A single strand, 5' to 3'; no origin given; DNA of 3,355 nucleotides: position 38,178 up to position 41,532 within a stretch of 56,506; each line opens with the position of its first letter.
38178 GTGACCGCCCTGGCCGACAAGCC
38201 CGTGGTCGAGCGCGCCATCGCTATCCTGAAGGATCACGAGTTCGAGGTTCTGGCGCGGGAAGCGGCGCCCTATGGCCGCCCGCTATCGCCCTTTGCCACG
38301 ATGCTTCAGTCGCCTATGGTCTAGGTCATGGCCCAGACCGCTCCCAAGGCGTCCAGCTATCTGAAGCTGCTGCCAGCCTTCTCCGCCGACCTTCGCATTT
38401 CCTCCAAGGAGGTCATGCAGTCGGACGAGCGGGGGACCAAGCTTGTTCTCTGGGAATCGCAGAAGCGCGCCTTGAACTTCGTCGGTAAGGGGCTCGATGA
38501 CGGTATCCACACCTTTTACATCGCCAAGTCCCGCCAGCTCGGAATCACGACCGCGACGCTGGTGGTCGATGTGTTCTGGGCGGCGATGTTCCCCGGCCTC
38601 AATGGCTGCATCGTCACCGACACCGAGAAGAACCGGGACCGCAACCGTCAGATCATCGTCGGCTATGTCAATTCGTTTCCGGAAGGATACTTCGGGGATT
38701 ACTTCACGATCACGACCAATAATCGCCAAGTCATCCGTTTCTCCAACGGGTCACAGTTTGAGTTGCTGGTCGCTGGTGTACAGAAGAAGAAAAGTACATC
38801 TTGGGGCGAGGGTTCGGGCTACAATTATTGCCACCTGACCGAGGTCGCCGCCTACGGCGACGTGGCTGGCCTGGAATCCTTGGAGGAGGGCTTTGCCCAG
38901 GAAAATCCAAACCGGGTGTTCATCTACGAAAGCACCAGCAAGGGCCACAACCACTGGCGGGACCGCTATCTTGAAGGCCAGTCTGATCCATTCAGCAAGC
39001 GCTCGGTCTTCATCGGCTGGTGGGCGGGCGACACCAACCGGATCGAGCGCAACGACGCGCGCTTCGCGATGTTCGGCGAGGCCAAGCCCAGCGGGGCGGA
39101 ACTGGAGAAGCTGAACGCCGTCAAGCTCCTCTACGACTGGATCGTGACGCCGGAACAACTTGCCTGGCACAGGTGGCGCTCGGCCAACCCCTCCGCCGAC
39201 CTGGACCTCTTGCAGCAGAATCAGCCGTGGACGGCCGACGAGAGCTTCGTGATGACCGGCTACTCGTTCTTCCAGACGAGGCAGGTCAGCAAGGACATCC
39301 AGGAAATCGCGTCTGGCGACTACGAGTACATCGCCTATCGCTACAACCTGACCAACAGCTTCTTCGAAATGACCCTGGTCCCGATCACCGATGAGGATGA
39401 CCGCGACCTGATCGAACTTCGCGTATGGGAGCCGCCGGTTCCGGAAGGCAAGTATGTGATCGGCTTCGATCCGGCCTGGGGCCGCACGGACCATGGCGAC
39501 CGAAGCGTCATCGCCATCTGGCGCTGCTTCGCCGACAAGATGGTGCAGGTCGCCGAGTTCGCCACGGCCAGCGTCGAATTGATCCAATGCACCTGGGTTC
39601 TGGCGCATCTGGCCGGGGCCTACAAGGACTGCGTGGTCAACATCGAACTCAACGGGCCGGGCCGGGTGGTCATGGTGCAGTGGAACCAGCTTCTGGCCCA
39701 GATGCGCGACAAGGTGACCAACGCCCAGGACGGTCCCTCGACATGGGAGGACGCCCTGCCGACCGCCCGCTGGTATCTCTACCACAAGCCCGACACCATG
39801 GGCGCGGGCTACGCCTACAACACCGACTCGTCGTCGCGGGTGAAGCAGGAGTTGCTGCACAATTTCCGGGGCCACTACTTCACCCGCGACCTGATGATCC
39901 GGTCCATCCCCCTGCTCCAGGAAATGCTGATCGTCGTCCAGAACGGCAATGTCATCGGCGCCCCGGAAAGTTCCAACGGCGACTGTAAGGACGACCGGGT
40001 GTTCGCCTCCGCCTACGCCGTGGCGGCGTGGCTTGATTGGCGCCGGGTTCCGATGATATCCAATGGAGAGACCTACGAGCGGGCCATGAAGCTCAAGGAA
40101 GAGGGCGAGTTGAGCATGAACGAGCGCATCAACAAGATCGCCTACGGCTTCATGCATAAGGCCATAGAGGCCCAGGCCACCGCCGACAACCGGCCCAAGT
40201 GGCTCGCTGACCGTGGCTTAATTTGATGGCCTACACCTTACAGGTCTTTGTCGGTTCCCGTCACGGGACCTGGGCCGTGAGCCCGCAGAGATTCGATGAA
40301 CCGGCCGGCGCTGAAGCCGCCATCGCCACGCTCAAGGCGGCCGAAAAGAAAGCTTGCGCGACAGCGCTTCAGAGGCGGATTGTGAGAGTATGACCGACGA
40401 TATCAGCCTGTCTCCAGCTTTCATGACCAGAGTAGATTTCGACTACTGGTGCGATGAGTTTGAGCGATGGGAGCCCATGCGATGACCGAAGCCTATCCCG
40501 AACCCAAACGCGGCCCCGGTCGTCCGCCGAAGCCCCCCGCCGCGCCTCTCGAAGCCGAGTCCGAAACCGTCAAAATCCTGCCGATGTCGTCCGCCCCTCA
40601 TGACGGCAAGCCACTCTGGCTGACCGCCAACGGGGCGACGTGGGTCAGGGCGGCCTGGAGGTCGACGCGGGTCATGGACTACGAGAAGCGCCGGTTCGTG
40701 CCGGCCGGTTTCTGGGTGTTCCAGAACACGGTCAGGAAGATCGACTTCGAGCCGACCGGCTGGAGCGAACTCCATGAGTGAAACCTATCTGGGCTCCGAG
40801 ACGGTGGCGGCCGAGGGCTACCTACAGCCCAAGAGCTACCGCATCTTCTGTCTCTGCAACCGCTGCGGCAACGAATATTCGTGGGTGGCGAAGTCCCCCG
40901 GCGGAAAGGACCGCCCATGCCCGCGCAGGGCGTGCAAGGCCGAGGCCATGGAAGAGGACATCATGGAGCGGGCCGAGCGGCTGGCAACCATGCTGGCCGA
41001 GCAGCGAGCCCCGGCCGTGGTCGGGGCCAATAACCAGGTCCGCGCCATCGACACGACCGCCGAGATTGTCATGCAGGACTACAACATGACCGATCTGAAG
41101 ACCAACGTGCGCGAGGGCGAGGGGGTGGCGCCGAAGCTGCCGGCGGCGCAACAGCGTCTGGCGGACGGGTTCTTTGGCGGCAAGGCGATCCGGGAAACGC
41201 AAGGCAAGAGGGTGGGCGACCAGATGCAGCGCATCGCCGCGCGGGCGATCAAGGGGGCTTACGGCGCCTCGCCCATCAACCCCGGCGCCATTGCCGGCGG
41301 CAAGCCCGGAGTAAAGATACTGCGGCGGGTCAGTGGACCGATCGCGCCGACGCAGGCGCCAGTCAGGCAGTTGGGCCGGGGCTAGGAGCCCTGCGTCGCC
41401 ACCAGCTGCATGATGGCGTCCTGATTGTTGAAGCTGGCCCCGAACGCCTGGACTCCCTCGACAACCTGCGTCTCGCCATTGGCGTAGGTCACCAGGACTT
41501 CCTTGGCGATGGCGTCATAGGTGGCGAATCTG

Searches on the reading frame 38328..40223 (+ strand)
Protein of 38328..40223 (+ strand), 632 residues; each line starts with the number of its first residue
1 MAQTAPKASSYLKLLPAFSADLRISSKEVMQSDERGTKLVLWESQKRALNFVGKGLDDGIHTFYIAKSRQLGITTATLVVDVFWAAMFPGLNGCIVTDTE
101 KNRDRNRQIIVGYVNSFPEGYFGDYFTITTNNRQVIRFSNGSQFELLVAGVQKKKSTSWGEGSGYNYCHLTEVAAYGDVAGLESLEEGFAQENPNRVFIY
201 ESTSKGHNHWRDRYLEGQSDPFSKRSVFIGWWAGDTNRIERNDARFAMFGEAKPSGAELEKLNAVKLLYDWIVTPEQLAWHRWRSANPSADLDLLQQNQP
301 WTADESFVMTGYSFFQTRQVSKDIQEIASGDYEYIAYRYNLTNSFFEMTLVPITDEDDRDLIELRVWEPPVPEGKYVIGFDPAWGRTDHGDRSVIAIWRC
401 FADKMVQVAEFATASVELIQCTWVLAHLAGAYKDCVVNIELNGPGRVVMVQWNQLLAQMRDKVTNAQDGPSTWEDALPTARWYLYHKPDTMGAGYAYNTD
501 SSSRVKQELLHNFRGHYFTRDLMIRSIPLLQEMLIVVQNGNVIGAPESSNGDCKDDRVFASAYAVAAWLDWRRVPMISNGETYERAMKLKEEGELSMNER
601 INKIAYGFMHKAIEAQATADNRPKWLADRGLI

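Call 3: search_protein_families(library=pfam, proteins=[window:38328-40223:+], max_evalue=1)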
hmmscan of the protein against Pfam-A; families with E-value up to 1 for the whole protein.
window:38328-40223:+ (632 aa): 1 family
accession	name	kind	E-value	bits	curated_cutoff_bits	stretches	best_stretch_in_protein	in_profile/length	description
PF02477.20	Nairo_nucleo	-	0.16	11.2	25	1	369-413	204-245/443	Nucleocapsid N protein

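Call 4: search_protein_families(library=phrogs, proteins=[window:38328-40223:+], max_evalue=1)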
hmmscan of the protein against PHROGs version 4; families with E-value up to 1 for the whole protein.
window:38328-40223:+ (632 aa): 2 families
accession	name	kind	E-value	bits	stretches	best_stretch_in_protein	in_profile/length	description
phrog_2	-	head and packaging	4.9e-12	46.4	1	38-597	263-612/807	terminase large subunit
phrog_38407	-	unknown function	8.3e-08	32.6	1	260-483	68-283/370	-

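Call 5: search_protein_families(library=ncbifam, proteins=[window:38328-40223:+], max_evalue=1)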
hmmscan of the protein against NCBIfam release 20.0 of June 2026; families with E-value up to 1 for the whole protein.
window:38328-40223:+ (632 aa): 0 families

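Call 62: search_dna_similar(query=window:38328-40223:+, collection=phages, mode=protein, max_rows=25, max_evalue=0.00001)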
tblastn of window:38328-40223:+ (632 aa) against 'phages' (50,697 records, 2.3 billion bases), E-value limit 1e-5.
Records with a match: 12; places in all: 12; records where one place covers at least 80% of the query: 4.
Best place of each record, by identity: <60% 12.
By first word of the organism name: Shigella 4; Escherichia 4; Bacteriophage 2; Hydrogenobaculum 2.
By host as written in the record: - 2; Hydrogenobaculum 2; Shigella sonnei 2; Shigella flexneri 2a 2; Escherichia sp. 1; Escherichia coli str. K-12 substr. MG1655 1; Escherichia coli ECOR13 1; Escherichia coli O117:H7 strain 23169 1.
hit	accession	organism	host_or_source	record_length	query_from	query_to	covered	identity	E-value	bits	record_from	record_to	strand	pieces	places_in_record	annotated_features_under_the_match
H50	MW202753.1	Bacteriophage sp.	Manatee Spring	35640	12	559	87%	35.1%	5e-91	314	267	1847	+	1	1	terminase large subunit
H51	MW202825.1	Bacteriophage sp.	Manatee Spring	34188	12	559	87%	33.2%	9e-83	290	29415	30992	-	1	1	terminase large subunit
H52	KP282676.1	Hydrogenobaculum phage 1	Hydrogenobaculum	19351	12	597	93%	29.0%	2e-64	236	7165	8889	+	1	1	hypothetical protein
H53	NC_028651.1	Hydrogenobaculum phage 1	Hydrogenobaculum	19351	12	597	93%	29.0%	2e-64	236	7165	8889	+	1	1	hypothetical protein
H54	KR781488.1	Shigella phage Ss-VASD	Shigella sonnei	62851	65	482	66%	24.3%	2e-6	57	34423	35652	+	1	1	hypothetical protein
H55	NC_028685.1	Shigella phage Ss-VASD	Shigella sonnei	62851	65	482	66%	24.3%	2e-6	57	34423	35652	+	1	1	terminase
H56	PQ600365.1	Escherichia phage phiSTEC801-Stx1a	Escherichia sp.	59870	65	482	66%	24.0%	3e-6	57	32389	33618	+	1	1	terminase large subunit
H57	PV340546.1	Escherichia phage PhiR5_2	Escherichia coli str. K-12 substr. ...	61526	65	482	66%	23.4%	1e-6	58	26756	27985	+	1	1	terminase subunit protein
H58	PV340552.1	Escherichia phage PhiR12_3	Escherichia coli ECOR13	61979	65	482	66%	23.4%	1e-6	58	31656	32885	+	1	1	hypothetical protein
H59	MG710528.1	Escherichia phage GER2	Escherichia coli O117:H7 strain 23169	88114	65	482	66%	23.4%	1e-6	58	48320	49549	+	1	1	hypothetical protein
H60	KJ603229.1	Shigella phage POCJ13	Shigella flexneri 2a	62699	65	482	66%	23.4%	1e-6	58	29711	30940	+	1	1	hypothetical protein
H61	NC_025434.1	Shigella phage POCJ13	Shigella flexneri 2a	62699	65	482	66%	23.4%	1e-6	58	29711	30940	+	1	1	terminase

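Call 79: get_annotated_region(hit=H51, flank=3500)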
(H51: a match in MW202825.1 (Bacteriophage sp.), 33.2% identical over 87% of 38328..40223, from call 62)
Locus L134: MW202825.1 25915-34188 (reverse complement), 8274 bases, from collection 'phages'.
description: UNVERIFIED_CONTAM: Bacteriophage sp. isolate ctah5458, complete genome.
organism: Bacteriophage sp. (NCBI taxid 38018)
taxonomy: Viruses
host: -; source: Manatee Spring; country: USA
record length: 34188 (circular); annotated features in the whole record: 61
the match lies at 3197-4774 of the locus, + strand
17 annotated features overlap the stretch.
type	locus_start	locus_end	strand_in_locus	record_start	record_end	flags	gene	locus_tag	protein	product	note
CDS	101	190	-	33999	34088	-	-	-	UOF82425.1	hypothetical protein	-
CDS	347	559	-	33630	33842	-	-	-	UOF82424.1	hypothetical protein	-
CDS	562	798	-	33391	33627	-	-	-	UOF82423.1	hypothetical protein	-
CDS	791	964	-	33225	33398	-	-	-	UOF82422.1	fusion protein of two pks domain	-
CDS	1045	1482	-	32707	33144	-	-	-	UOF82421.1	alnB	-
CDS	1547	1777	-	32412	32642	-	-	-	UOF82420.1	hypothetical protein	-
CDS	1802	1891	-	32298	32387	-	-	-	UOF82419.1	hypothetical protein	-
CDS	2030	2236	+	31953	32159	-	-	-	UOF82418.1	hypothetical protein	-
CDS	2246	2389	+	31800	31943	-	-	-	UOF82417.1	hypothetical protein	-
CDS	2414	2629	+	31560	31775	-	-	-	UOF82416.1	hypothetical protein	-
CDS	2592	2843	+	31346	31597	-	-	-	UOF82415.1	hypothetical protein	-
CDS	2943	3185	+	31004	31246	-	-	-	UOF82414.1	hypothetical protein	-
CDS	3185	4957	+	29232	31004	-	-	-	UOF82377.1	terminase large subunit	-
CDS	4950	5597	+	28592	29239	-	-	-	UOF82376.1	putative s adenosylmethionine dependent methyltransferase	-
CDS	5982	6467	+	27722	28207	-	-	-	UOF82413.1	hypothetical protein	-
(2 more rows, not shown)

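Call 80: get_annotated_region(hit=H53, flank=3000)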
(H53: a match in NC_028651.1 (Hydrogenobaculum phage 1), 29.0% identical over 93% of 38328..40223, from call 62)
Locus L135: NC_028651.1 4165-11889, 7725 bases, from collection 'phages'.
description: Hydrogenobaculum phage 1 strain HP1, complete genome.
organism: Hydrogenobaculum phage 1 (NCBI taxid 1732176)
taxonomy: Viruses
host: Hydrogenobaculum; source: -; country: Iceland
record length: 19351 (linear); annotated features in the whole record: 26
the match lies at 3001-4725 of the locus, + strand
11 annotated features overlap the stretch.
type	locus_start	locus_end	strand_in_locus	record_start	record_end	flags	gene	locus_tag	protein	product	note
CDS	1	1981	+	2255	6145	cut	-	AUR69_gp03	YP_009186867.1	hypothetical protein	-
CDS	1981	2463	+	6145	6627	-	-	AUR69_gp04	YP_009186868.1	hypothetical protein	-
CDS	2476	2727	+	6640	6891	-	-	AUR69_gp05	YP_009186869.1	hypothetical protein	-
CDS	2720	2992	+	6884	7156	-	-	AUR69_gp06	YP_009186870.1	hypothetical protein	-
CDS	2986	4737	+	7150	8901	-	-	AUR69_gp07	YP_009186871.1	hypothetical protein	-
CDS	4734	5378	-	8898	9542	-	-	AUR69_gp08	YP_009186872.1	hypothetical protein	-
CDS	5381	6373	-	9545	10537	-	-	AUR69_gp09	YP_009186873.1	Cas4-domain exonuclease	-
CDS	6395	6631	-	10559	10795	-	-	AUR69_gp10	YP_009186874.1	hypothetical protein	-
CDS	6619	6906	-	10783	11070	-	-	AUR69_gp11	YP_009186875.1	hypothetical protein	-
CDS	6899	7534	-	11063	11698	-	-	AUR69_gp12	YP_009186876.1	hypothetical protein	-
CDS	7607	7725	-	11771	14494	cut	-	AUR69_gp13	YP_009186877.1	hypothetical protein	-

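Call 96: find_related_loci(query=A8, collection=viral_contigs, flank=4500)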
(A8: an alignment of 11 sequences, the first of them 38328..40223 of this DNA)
Query A8 (632 aa) in viral_contigs; peptide patterns used: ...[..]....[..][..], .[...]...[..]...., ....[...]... (x = any residue, [..] = any of these).
599 stretches matched a pattern (row limit reached: there are more); 493 encode a relative of the query (tblastn E <= 1e-3); the best 80 are kept; 80 distinct loci.
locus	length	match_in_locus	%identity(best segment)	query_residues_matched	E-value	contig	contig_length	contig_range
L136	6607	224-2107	58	7-632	0e+0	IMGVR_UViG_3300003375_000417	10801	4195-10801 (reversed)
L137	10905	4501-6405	53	5-632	0e+0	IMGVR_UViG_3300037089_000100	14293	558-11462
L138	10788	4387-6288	51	4-632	0e+0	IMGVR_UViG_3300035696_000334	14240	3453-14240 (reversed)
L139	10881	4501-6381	51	5-631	0e+0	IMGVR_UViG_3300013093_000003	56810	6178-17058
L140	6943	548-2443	51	1-631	0e+0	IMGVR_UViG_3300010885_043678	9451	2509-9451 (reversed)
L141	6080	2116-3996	51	5-631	0e+0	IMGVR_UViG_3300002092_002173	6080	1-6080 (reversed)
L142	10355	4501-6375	52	7-631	0e+0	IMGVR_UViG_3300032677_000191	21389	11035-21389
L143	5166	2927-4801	52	7-631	0e+0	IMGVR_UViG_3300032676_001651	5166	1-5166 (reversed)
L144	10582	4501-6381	52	5-631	0e+0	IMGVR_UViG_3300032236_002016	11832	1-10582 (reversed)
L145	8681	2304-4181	53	5-631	0e+0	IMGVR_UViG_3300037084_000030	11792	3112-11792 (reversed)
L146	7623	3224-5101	53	5-631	0e+0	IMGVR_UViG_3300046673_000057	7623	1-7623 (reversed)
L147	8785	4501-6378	53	5-631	0e+0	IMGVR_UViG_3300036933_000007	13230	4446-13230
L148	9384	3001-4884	52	4-631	0e+0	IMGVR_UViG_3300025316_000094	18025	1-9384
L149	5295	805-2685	51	5-631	0e+0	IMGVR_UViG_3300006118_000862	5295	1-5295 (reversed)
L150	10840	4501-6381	51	5-631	0e+0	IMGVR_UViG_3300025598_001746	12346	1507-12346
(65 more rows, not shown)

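Call 109: find_related_loci(query=A8, collection=genome_contigs, flank=4500)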
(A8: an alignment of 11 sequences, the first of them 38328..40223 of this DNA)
Query A8 (632 aa) in genome_contigs; peptide patterns used: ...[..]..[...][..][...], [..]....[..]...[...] (x = any residue, [..] = any of these).
126 stretches matched a pattern; 12 encode a relative of the query (tblastn E <= 1e-3); 12 distinct loci.
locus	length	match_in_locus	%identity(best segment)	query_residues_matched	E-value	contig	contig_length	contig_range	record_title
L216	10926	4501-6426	51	1-631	0e+0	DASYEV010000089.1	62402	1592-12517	MAG TPA_asm: Acidobacteriaceae bacterium isolate SMAG_U4996 k141_2078989, whole genome shotgun sequence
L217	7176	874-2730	49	11-631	0e+0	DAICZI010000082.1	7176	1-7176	MAG TPA_asm: Beijerinckiaceae bacterium isolate clean1815 NODE_82_length_7176_cov_2.567686, whole genome shotgun sequenc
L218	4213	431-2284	45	3-631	0e+0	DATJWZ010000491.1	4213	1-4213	MAG TPA_asm: Candidatus Eisenbacteria bacterium isolate SMAG_U15113 k141_2260598, whole genome shotgun sequence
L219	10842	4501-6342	43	7-631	8e-171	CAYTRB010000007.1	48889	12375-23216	MAG TPA_asm: uncultured Methylocapsa sp. isolate binchicken_co3_519 genome assembly, contig: NODE_2020_length_48889_cov_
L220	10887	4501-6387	46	1-631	0e+0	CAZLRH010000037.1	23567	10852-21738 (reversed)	MAG TPA_asm: uncultured Opitutales bacterium isolate binchicken_co54_398 genome assembly, contig: NODE_3751_length_23567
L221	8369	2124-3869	33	12-612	9e-95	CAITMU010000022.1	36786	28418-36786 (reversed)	MAG: uncultured beta proteobacterium isolate Kiruna2_bin-3108 genome assembly, contig: bin-3108:022/161, whole genome sh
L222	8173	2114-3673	33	18-559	2e-93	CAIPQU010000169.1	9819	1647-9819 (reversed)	MAG: uncultured beta proteobacterium isolate Umea2p1_bin-1447 genome assembly, contig: bin-1447:169/174, whole genome sh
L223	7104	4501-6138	28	58-618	6e-56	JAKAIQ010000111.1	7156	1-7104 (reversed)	MAG: Deltaproteobacteria bacterium isolate WY3.bin34 NODE_20596_length_7156_cov_0.850903, whole genome shotgun sequence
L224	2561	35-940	35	246-559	7e-51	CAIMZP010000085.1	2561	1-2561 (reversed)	MAG: uncultured beta proteobacterium isolate MJ110830A_bin-404 genome assembly, contig: bin-404:085/162, whole genome sh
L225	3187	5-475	35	397-559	1e-20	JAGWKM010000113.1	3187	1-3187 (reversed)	MAG: Patescibacteria group bacterium isolate REEB161 contig-150_47288, whole genome shotgun sequence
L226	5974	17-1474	24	69-568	1e-12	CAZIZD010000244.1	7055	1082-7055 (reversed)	MAG TPA_asm: uncultured Alcaligenaceae bacterium isolate binchicken_co199_6 genome assembly, contig: NODE_7769_length_70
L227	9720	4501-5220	24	293-591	2e-10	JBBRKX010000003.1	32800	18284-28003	MAG: Chthonomonadales bacterium isolate La1_concoct.130 LA1C_C.130_k141_2343413L_32800_cov_11.0000, whole genome shotgun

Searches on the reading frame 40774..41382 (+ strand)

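Call 3: search_protein_families(library=pfam, proteins=[window:40774-41382:+], max_evalue=1)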
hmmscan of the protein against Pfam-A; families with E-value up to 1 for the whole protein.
window:40774-41382:+ (203 aa): 1 family
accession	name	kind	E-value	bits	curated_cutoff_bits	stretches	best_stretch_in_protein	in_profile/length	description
PF20711.2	DUF6825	-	0.11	13.4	27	0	58-111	46-98/105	Family of unknown function (DUF6825)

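Call 4: search_protein_families(library=phrogs, proteins=[window:40774-41382:+], max_evalue=1)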
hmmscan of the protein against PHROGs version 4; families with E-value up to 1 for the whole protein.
window:40774-41382:+ (203 aa): 3 families
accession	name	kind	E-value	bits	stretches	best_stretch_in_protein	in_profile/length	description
phrog_31197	-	unknown function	0.21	11.6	1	56-111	200-255/288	-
phrog_18804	-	unknown function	0.3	12.3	0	143-181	10-48/50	-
phrog_681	-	DNA, RNA and nucleotide metabolism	0.37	10.3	1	14-68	193-248/576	endonuclease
